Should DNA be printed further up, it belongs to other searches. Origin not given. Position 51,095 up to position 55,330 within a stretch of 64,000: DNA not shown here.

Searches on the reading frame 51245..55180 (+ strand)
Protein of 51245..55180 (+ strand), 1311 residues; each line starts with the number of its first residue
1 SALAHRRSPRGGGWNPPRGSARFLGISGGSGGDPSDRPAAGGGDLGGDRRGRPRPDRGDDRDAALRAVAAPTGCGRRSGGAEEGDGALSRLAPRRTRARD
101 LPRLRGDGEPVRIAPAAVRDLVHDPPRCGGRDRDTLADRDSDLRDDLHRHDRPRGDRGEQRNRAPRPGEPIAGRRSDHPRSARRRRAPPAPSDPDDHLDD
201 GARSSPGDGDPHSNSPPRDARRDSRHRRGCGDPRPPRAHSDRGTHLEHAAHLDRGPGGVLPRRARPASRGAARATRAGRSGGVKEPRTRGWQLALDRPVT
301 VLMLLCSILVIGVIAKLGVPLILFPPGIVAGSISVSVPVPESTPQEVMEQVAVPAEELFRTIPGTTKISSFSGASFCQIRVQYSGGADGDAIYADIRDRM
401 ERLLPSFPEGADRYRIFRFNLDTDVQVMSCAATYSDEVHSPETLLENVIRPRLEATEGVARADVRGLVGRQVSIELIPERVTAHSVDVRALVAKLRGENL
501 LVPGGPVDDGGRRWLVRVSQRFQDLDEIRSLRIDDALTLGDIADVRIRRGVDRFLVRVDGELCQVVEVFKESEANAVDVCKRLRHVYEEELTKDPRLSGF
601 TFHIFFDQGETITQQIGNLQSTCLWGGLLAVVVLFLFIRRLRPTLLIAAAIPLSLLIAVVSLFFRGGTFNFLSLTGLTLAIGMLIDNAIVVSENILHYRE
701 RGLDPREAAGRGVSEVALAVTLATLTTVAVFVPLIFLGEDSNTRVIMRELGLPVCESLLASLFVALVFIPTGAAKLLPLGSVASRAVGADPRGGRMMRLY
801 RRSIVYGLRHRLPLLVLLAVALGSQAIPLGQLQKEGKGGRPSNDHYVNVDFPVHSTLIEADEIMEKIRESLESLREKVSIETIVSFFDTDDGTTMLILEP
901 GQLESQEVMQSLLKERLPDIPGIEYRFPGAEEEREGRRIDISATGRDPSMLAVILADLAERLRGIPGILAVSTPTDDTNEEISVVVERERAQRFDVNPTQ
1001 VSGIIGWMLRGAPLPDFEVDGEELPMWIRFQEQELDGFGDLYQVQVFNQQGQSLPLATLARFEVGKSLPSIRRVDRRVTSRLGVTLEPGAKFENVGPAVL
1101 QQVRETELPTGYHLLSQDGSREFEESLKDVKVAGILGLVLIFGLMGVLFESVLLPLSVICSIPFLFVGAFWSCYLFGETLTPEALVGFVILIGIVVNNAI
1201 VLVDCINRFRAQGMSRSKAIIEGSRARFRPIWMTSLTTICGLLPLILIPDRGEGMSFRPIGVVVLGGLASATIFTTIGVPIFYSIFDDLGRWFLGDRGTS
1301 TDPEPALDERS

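Call 20: search_protein_families(library=pfam, proteins=[window:51245-55180:+], max_evalue=0.001)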
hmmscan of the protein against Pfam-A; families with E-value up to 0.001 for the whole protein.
window:51245-55180:+ (1311 aa): 3 families
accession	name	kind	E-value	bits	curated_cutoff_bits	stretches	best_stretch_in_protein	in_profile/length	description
PF00873.25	ACR_tran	-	4.6e-158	528.3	28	1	292-1286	3-1020/1021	AcrB/AcrD/AcrF family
PF03176.21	MMPL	-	4.5e-07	29.6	20.5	0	625-803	151-322/333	MMPL family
PF02355.23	SecD_SecF_C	-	2e-05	24.5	20.5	0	628-766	43-180/189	Protein export membrane protein SecD/SecF, C-terminal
